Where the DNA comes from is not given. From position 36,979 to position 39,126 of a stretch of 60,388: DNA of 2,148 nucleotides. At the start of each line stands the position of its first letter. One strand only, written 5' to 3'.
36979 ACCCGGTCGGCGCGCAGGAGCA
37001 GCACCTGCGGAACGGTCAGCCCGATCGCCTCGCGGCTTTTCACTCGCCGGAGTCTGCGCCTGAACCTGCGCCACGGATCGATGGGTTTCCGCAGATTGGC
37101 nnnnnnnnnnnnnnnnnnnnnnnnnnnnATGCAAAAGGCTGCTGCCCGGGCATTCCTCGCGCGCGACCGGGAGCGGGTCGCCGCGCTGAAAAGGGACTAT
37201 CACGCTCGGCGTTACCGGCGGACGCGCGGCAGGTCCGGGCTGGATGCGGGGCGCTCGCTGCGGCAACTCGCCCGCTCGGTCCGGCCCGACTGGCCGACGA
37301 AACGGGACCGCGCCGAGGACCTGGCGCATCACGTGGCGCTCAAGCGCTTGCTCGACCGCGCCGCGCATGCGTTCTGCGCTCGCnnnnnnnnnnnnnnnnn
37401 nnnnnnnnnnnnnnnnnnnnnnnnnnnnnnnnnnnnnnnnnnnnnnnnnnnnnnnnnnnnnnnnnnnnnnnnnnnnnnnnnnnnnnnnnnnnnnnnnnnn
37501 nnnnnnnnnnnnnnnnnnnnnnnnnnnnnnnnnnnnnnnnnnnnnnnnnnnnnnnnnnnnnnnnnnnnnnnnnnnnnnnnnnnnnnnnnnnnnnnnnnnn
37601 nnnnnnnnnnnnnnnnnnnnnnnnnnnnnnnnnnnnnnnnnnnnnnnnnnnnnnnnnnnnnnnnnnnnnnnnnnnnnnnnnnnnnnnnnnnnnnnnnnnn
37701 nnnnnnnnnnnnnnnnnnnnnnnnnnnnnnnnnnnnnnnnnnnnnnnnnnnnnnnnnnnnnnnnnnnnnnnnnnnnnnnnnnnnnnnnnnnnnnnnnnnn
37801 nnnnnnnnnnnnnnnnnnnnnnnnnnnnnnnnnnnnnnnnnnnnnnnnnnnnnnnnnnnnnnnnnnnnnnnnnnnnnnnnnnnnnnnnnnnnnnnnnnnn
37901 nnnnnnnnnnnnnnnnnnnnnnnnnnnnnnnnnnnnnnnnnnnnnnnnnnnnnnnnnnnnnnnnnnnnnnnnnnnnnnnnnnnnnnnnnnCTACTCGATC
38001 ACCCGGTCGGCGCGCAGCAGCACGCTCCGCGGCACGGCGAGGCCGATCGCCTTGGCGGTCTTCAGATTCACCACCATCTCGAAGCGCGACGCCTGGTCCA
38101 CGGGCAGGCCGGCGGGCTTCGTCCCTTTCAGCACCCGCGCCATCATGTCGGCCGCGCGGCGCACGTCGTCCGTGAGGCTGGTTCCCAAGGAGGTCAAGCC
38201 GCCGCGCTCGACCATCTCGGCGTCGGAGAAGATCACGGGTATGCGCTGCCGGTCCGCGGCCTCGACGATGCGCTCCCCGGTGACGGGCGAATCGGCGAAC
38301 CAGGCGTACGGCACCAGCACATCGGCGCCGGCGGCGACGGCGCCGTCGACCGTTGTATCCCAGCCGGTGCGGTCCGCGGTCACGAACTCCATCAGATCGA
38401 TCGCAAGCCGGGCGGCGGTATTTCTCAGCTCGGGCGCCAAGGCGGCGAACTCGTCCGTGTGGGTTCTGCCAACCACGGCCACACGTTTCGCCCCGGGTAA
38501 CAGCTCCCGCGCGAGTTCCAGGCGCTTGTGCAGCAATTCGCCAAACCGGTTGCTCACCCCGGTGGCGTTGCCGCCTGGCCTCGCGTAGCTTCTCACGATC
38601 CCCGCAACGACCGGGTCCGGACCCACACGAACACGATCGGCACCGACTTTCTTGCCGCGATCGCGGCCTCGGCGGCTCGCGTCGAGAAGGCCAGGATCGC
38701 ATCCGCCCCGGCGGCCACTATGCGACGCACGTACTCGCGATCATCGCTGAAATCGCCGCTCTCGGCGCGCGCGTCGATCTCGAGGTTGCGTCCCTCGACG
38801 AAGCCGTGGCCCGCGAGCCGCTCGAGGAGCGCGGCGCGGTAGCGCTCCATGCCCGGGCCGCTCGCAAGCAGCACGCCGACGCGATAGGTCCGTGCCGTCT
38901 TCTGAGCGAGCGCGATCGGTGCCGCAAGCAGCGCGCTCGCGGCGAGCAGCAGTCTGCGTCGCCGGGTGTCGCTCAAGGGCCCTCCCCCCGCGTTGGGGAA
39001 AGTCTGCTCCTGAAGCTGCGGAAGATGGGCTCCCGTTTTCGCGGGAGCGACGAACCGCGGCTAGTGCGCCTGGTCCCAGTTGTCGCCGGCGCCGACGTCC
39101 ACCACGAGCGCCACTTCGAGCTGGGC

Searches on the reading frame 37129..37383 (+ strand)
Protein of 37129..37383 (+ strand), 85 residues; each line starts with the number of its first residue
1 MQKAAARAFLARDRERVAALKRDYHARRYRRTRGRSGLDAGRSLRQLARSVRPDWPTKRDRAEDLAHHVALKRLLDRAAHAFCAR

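Call 3: search_protein_families(library=pfam, proteins=[window:37129-37383:+], max_evalue=1)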
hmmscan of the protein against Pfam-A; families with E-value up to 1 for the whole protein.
window:37129-37383:+ (85 aa): 1 family
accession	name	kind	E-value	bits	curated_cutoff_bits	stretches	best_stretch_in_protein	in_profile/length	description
PF01730.21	UreF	-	0.0048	17.6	23.3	1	3-61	28-85/151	UreF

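Call 4: search_protein_families(library=ncbifam, proteins=[window:37129-37383:+], max_evalue=1)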
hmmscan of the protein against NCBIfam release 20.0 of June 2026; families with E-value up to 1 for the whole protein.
window:37129-37383:+ (85 aa): 0 families

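Call 5: search_protein_families(library=padloc, proteins=[window:37129-37383:+], max_evalue=1)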
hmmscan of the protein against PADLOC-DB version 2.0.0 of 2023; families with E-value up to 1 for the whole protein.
window:37129-37383:+ (85 aa): 0 families

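Call 7: find_homologous_proteins(query=window:37129-37383:+, max_evalue=0.01)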
Query window:37129-37383:+ (85 aa): 88 proteins with E <= 0.01 among 94 candidates.
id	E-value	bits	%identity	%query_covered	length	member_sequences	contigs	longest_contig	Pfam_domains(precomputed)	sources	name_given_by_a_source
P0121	2.4e-43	163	98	100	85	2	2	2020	-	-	-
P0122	9.7e-40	152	88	98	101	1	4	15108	-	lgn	-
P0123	9.4e-39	148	87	100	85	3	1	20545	-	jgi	jgi:hypothetical protein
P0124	4.6e-38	146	88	98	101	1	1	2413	-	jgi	-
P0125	5.7e-38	146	88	100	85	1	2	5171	-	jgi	jgi:hypothetical protein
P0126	1.2e-31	126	76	100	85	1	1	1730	-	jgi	jgi:DNA-binding GntR family transcriptional regulator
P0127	6.5e-31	124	76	100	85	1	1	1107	-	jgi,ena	jgi:hypothetical protein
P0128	1.6e-30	122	73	100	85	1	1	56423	-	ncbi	-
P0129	7.0e-30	120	73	100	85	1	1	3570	-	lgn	-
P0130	7.2e-30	120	71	100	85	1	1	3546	-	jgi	jgi:hypothetical protein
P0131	1.1e-29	120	72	100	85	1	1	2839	-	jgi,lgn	jgi:hypothetical protein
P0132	1.1e-29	120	74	100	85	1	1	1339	-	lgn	-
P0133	1.2e-29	120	72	100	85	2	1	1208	-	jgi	-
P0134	1.5e-29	119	73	100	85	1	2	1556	-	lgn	-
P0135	2.2e-29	119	72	100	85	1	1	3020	-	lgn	-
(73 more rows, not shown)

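Call 15: search_solved_structures(query=A1, max_evalue=10, show_alignments=2)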
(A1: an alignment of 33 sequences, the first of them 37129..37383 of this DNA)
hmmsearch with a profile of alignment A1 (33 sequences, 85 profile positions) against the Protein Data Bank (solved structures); distinct sequences matched with E-value up to 10: 0.

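Call 24: predict_structure(alignment_id=A1)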
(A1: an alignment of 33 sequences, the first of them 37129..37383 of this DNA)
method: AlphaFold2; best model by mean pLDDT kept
length: 85 residues; sequences in the alignment: 33
mean_pLDDT: 90.2   pTM: 0.48
mean pLDDT of the five models: 90.2, 89.7, 89.6, 88.8, 88.6
residues with pLDDT >= 90: 57; 70-90: 26; 50-70: 2; < 50: 0
segments of 3 or more residues with pLDDT < 50: none
pLDDT, mean of each block of 10 residues (from residue 1): 84 94 90 85 92 94 96 95 77
secondary structure, 60 per line:
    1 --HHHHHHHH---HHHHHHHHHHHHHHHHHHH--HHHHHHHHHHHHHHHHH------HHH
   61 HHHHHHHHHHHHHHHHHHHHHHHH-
elements in order: H3-10 H14-32 H35-51 H58-84

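Call 28: fold_search(model_id=the predicted structure, library=pdb)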
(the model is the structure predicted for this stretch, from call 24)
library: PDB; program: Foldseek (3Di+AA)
matches with E <= 10: 0; with E <= 0.001: 0
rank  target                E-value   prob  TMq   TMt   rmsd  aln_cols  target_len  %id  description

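Call 51: search_protein_representatives(alignment_id=A1)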
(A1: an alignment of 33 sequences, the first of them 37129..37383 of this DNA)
Query: 33 sequences, 85 profile positions. Proteins with E-value up to 0.001 (for the whole library): 691; up to 1e-10: 348; up to 1e-30: 4. The best 150 are listed.
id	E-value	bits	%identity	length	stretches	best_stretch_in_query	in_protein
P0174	3.2e-34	133.3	-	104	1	1-83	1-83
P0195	9.6e-32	125.3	-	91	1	1-85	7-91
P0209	2.1e-31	124.2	-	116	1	1-85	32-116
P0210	9.6e-31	122.1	-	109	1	1-85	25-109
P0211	1.8e-29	118.0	-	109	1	1-85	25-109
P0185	2.0e-29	117.9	-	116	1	1-85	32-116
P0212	1.7e-28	114.9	-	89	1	3-85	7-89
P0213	3.3e-27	110.7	-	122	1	1-83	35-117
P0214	4.7e-27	110.3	-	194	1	2-85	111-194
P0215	4.7e-27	110.3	-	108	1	3-84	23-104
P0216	5.0e-27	110.2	-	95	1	1-84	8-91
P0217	5.6e-27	110.0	-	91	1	4-83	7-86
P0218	9.9e-27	109.2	-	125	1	1-82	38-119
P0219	1.6e-26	108.6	-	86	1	1-83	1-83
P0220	1.8e-26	108.4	-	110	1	1-75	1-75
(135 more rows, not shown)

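Call 52: find_related_loci(query=A1, collection=genome_contigs, flank=4000)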
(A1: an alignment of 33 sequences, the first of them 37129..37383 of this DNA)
Query A1 (85 aa) in genome_contigs; peptide patterns used: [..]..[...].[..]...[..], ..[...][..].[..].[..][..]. (x = any residue, [..] = any of these).
416 stretches matched a pattern; 37 encode a relative of the query (tblastn E <= 1e-3); 37 distinct loci.
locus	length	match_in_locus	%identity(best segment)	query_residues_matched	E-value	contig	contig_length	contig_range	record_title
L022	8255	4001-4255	73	1-85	6e-36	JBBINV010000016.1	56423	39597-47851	MAG: Betaproteobacteria bacterium isolate FAS170219_bin_264 NODE_272_length_56423_cov_8.573907, whole genome shotgun seq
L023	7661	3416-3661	73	1-82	3e-33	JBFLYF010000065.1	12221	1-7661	MAG: Pseudomonadota bacterium isolate MAG077 MAG077_65, whole genome shotgun sequence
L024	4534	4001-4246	68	1-82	8e-32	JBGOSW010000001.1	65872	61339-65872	MAG: Candidatus Binatia bacterium isolate OBJ_0618_7090110_177 k141_5482839_length_65872_cov_48.3547, whole genome shotg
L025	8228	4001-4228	70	1-76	6e-31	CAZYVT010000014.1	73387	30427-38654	MAG TPA_asm: uncultured Enterobacteriaceae bacterium isolate SRP119689_co1_1 genome assembly, contig: NODE_374_length_73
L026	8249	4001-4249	66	1-83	1e-30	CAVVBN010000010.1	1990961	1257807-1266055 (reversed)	MAG: uncultured delta proteobacterium isolate MFD02809.bin.2.268 genome assembly, contig: contig_55774, whole genome sho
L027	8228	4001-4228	71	1-76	2e-30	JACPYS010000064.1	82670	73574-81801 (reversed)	MAG: Betaproteobacteria bacterium isolate NC_groundwater_869_Pr1_S2p5_64_25 Montesol18_S2p5_coassembly_scaffold_1258776,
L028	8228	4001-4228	72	1-76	4e-29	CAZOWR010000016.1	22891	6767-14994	MAG TPA_asm: uncultured Enterobacteriaceae bacterium isolate binchicken_co21_5 genome assembly, contig: NODE_1083_length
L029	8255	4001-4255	55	1-85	1e-21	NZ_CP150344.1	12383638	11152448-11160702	Sorangium sp. So ce513 chromosome, complete genome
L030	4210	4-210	62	17-85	3e-21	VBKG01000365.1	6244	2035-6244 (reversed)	MAG: Deltaproteobacteria bacterium isolate DP_3 14_1009_13_30cm_scaffold_34232, whole genome shotgun sequence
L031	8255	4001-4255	53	1-85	9e-21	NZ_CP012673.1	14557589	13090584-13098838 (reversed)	Sorangium cellulosum strain So ce26 chromosome, complete genome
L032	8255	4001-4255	53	1-85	5e-20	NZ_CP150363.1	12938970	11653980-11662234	Sorangium sp. So ce1335 chromosome, complete genome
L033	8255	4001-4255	54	1-85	8e-20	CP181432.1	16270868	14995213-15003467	Sorangium sp. So ce1128 chromosome, complete genome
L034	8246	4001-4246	54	1-82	1e-19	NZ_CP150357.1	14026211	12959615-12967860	Sorangium sp. So ce1078 chromosome, complete genome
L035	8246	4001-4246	45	4-85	4e-17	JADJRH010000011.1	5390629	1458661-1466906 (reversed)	MAG: Polyangiaceae bacterium isolate Fred_18-Q3-R57-64_MAXAC.407 tig00350861-10-53847230, whole genome shotgun sequence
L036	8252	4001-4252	44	1-84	2e-16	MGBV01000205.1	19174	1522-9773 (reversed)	MAG: Candidatus Rokubacteria bacterium GWC2_70_16 gwc2_scaffold_4276, whole genome shotgun sequence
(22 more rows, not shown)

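Call 67: search_protein_families(library=pfam, alignment_id=A1, max_evalue=1)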
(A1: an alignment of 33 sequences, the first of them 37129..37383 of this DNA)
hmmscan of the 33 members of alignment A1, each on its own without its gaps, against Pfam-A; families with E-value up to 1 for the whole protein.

A. member 1, window:37129-37383:+ (85 aa): 1 family
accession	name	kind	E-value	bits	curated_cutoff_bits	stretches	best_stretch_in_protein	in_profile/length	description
PF01730.21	UreF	-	0.0048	17.6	23.3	1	3-61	28-85/151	UreF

B. families by the number of members that match (of 33 scanned): 15 families
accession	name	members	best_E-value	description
PF01730.21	UreF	4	0.0043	UreF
PF14023.12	Bestrophin-like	3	0.05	Bestrophin-like domain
PF03228.19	Adeno_VII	2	0.02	Adenoviral core protein VII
PF12680.13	SnoaL_2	1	0.0054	SnoaL-like domain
PF07729.17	FCD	1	0.01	FCD domain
PF18858.6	LPD39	1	0.018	Large polyvalent protein associated domain 39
PF16309.10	DUF4951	1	0.029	Domain of unknown function (DUF4951)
PF18330.7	Lig_C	1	0.084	Ligase Pab1020 C-terminal region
PF11176.13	Tma16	1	0.11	Translation machinery-associated protein 16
PF04419.19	SERF-like_N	1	0.13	Small EDRK-rich factor 1/2-like, N-terminal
PF25695.1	BKRF4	1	0.16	Epstein-Barr virus BKRF4 histone binding protein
PF09137.17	Glucodextran_N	1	0.16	Glucodextranase, domain N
PF20680.3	DUF6817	1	0.18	Domain of unknown function (DUF6817)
PF22132.1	TilS-like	1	0.53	TilS-like substrate binding domain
PF18286.6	T3SS_ExsE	1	0.7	Type III secretion system ExsE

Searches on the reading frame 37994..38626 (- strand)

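Call 3: search_protein_families(library=pfam, proteins=[window:37994-38626:-], max_evalue=1)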
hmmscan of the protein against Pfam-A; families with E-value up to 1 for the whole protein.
window:37994-38626:- (211 aa): 3 families
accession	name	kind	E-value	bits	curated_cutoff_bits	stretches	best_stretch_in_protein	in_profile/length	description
PF04392.18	ABC_sub_bind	-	3.5e-33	115.5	25.9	1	4-209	91-292/293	ABC transporter substrate binding protein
PF13407.12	Peripla_BP_4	-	0.006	16.6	35.1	1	58-169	10-121/258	Periplasmic binding protein domain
PF13458.12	Peripla_BP_6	-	0.025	14.7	31.7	0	44-112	133-202/343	Periplasmic binding protein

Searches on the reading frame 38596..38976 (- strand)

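Call 3: search_protein_families(library=pfam, proteins=[window:38596-38976:-], max_evalue=1)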
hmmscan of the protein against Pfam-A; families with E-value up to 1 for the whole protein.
window:38596-38976:- (127 aa): 3 families
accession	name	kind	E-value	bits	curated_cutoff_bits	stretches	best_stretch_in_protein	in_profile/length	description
PF04392.18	ABC_sub_bind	-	1.5e-07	31.4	25.9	1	38-117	8-87/293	ABC transporter substrate binding protein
PF13458.12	Peripla_BP_6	-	0.0051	17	31.7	1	34-116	12-98/343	Periplasmic binding protein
PF04023.20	FeoA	-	0.093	13.3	23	1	48-74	22-48/74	FeoA domain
